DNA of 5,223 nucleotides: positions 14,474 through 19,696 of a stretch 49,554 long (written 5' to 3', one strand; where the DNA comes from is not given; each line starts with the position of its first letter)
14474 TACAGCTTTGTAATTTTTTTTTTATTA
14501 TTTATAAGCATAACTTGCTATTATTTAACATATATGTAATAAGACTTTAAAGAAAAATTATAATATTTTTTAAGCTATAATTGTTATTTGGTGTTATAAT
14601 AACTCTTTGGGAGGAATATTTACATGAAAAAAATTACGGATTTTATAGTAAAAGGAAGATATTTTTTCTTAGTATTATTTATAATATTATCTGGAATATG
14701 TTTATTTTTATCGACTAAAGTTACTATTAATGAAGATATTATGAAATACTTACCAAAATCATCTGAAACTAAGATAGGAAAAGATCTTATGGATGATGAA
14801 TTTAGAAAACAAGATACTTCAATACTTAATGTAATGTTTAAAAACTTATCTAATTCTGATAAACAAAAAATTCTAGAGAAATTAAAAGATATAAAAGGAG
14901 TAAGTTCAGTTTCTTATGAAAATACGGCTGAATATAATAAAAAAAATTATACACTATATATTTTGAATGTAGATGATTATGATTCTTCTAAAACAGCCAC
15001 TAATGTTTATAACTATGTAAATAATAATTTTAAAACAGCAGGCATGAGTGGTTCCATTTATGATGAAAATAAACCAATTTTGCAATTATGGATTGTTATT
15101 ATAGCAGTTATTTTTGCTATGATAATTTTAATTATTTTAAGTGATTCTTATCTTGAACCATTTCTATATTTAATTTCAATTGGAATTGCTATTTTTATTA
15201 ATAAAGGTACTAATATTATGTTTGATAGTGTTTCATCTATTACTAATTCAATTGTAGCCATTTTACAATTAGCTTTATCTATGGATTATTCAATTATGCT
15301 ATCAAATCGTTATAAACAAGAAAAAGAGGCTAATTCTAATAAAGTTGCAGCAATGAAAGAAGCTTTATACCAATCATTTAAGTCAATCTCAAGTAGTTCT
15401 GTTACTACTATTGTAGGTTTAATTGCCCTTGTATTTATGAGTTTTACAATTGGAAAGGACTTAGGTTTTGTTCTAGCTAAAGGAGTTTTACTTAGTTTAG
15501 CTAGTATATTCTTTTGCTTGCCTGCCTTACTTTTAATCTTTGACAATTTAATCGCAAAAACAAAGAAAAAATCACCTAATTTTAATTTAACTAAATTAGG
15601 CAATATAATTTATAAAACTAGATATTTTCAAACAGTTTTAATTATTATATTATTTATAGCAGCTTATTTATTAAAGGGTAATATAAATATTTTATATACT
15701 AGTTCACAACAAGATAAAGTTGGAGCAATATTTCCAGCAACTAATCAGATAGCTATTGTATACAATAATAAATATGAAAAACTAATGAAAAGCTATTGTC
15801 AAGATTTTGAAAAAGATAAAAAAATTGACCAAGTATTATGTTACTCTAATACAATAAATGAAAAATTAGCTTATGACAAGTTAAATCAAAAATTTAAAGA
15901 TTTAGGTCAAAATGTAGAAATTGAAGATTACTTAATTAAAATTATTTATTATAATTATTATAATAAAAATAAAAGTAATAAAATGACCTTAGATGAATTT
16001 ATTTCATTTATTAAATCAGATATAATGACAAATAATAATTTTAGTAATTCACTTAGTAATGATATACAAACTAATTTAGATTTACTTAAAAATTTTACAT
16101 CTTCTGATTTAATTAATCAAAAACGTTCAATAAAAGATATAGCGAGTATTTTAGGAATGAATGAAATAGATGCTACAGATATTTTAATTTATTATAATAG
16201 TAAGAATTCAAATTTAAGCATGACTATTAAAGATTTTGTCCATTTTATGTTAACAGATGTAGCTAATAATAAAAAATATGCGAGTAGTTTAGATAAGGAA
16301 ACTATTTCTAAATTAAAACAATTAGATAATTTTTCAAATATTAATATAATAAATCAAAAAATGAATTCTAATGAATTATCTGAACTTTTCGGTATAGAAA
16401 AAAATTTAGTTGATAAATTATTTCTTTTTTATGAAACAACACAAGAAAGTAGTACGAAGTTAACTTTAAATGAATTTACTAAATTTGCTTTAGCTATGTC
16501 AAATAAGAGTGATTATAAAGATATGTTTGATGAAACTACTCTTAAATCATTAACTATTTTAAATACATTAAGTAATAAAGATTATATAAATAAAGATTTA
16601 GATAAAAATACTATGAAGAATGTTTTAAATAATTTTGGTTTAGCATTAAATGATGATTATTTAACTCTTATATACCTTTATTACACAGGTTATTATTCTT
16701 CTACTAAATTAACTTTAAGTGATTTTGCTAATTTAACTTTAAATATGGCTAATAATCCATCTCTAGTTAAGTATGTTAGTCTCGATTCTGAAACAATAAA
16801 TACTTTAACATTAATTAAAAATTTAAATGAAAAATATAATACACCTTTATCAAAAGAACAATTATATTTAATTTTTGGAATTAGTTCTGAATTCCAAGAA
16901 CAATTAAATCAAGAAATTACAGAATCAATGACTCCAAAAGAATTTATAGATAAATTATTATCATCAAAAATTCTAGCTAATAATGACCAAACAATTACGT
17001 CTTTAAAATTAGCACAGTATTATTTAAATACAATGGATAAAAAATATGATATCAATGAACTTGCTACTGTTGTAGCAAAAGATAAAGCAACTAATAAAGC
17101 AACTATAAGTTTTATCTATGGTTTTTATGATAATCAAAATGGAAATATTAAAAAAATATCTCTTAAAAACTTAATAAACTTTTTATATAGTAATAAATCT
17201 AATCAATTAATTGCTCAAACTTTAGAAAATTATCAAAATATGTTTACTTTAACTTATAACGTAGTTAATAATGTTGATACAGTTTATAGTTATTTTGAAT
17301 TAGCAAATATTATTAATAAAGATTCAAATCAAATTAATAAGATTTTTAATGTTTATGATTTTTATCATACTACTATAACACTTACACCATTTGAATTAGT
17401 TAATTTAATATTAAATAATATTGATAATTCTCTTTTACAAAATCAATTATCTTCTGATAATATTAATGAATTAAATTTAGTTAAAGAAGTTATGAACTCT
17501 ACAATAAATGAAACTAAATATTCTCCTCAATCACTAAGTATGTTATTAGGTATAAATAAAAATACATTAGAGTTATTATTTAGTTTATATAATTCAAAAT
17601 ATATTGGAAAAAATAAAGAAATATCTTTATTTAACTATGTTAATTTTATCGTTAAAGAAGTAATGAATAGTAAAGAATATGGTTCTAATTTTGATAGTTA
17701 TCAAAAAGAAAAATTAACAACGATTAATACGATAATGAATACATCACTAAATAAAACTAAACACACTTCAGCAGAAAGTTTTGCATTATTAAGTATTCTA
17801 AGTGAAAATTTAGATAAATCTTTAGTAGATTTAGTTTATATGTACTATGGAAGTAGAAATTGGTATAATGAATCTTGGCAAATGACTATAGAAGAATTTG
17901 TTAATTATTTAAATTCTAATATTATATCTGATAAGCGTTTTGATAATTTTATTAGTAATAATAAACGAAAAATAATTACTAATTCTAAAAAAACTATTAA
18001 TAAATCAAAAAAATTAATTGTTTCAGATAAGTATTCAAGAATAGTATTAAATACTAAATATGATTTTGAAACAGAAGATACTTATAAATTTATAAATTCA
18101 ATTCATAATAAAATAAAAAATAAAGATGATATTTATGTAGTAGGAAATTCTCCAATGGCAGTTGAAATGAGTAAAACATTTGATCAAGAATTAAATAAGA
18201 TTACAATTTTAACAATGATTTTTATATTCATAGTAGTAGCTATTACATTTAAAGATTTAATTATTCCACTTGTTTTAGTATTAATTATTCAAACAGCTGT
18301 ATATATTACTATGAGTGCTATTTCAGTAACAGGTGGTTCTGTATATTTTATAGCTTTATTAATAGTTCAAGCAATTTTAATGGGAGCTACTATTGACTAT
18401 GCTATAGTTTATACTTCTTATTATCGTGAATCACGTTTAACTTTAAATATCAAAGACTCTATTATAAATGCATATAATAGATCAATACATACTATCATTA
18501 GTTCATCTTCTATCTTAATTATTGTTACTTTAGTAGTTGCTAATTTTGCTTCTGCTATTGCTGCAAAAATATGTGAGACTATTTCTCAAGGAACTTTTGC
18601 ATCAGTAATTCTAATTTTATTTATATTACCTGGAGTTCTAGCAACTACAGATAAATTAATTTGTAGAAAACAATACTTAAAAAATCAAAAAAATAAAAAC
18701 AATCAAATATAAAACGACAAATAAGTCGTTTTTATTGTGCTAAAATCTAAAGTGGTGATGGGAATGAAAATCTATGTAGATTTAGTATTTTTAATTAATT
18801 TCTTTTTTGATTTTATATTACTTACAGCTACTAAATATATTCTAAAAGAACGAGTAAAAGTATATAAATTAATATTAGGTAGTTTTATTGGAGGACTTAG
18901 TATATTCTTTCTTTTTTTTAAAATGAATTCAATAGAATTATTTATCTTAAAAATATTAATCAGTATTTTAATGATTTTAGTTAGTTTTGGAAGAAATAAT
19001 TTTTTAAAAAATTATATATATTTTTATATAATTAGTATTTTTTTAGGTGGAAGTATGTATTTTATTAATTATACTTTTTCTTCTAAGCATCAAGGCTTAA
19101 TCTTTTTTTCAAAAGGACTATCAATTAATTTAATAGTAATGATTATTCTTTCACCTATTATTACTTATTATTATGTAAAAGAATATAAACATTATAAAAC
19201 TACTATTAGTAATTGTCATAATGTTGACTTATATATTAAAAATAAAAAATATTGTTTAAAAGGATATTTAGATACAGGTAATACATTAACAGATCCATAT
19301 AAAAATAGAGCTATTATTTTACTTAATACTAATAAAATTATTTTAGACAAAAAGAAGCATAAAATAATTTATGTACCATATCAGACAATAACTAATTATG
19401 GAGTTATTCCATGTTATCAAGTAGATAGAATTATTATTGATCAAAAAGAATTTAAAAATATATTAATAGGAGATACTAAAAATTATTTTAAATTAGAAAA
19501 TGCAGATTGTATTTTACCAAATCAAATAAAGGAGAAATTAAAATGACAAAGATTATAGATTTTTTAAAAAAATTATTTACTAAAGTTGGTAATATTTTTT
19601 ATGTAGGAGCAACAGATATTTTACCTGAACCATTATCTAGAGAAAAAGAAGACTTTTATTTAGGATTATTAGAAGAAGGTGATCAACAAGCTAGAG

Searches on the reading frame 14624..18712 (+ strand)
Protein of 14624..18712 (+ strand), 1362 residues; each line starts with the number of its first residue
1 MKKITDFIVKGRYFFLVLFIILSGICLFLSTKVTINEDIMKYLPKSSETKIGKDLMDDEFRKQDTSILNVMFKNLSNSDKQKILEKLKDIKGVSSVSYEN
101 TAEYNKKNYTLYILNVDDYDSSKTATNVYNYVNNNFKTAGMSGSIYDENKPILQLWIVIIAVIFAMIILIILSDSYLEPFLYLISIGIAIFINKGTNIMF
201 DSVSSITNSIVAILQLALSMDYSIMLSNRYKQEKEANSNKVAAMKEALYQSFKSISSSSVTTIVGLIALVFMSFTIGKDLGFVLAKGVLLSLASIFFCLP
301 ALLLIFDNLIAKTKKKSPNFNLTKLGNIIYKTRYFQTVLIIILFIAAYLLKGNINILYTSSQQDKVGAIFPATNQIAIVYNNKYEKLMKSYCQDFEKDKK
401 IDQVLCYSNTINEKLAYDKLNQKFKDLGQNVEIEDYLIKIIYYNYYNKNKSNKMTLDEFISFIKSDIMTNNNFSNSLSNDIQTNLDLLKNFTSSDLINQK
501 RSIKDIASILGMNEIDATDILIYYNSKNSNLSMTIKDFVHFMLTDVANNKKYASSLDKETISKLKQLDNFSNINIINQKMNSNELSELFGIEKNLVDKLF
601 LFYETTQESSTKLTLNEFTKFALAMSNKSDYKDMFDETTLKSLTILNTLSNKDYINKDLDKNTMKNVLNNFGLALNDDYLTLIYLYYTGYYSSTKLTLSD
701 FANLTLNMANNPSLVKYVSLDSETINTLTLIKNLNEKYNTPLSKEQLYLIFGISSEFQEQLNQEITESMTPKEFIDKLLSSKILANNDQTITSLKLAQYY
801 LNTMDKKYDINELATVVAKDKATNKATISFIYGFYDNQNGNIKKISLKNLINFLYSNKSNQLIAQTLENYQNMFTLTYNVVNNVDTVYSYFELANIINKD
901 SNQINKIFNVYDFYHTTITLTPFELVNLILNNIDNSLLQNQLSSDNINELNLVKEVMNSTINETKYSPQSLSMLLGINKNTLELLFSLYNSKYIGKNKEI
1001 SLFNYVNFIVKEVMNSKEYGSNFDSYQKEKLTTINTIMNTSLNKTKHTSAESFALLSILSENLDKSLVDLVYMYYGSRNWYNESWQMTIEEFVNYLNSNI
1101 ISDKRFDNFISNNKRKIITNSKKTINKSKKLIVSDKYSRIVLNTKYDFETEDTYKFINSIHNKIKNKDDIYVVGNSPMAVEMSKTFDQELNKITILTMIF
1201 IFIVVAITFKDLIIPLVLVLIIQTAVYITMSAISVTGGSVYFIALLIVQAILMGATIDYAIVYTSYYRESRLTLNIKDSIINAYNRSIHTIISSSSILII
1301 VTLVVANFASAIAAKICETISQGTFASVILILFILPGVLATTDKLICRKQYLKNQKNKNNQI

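Call 21: search_protein_families(library=pfam, proteins=[window:14624-18712:+], max_evalue=0.00001)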
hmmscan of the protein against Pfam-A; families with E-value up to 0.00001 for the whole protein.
window:14624-18712:+ (1362 aa): 1 family
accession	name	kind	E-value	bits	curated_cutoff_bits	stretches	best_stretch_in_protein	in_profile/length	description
PF03176.21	MMPL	-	9.8e-43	146.8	20.5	2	157-309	148-305/333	MMPL family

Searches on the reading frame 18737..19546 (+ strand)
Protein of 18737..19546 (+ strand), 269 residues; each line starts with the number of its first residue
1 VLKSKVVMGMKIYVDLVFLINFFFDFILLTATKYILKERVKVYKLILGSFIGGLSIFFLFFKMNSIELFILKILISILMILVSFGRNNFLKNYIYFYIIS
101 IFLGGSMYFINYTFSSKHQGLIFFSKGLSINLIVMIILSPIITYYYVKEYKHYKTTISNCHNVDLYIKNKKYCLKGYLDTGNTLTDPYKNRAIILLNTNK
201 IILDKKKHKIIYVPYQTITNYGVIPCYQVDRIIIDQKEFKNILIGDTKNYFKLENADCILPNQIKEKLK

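Call 21: search_protein_families(library=pfam, proteins=[window:18737-19546:+], max_evalue=0.00001)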
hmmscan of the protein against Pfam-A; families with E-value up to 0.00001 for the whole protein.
window:18737-19546:+ (269 aa): 1 family
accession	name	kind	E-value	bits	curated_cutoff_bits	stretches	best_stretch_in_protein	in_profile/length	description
PF03419.18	Peptidase_U4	-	1.4e-42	146.4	28.4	1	11-260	1-280/284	Sporulation factor SpoIIGA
